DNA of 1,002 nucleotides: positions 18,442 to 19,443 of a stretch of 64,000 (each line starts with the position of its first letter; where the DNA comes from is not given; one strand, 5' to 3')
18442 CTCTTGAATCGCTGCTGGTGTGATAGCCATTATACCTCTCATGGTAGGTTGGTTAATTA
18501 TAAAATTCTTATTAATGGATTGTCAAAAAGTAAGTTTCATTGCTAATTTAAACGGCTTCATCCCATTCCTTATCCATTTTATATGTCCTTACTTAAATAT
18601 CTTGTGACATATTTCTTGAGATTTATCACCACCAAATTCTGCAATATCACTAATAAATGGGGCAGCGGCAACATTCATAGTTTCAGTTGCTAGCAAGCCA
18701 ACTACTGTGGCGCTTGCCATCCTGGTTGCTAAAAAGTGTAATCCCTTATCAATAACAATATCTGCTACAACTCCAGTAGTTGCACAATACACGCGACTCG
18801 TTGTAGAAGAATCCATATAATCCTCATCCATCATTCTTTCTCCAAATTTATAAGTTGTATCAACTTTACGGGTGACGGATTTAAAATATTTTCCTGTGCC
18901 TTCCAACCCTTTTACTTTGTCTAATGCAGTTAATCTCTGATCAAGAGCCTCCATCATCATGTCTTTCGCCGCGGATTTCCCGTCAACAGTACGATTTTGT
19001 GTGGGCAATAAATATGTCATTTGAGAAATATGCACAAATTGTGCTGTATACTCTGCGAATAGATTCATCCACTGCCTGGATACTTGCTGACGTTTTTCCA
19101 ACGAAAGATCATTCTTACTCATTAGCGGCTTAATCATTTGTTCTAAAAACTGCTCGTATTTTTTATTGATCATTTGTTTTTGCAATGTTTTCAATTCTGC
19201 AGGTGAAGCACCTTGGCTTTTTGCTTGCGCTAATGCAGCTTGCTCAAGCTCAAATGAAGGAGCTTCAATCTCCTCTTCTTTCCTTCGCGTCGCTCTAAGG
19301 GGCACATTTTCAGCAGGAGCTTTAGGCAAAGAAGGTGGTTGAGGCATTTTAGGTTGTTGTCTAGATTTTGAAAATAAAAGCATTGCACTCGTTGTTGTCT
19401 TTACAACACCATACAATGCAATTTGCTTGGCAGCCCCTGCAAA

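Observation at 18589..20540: Unusual C-terminal about 650 aa of the giant protein: LysM-like stretch, Gly/Ala-rich glycine-zipper hydrophobic helices, then coiled coil; no obvious DPxGL Rhs junction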

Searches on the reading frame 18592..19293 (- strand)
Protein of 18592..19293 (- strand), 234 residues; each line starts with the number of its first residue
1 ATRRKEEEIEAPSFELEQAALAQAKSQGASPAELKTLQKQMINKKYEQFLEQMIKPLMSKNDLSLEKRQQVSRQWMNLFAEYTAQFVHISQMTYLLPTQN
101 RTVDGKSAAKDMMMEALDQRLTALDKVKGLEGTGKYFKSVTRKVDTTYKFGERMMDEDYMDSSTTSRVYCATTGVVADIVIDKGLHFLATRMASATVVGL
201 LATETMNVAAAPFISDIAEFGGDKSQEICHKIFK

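Call 35: find_homologous_proteins(query=window:18592-19293:-, max_evalue=0.01)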
Query window:18592-19293:-: 381 candidates shared short words with the query, none scored E <= 0.01.

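Call 84: search_protein_families(library=pfam, proteins=[window:18592-19293:-], max_evalue=10)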
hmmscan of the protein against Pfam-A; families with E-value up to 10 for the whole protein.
window:18592-19293:- (234 aa): 0 families

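Call 98: search_solved_structures(query=A6, max_evalue=5)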
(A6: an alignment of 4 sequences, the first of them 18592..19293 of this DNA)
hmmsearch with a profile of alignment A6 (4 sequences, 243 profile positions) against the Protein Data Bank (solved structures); distinct sequences matched with E-value up to 5: 2.
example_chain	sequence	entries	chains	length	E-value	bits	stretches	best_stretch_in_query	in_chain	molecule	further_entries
9wwa_A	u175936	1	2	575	0.76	12.9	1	12-40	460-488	portal protein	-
9v1k_su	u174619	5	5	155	1.7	11.7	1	99-152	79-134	Small ribosomal subunit protein uS13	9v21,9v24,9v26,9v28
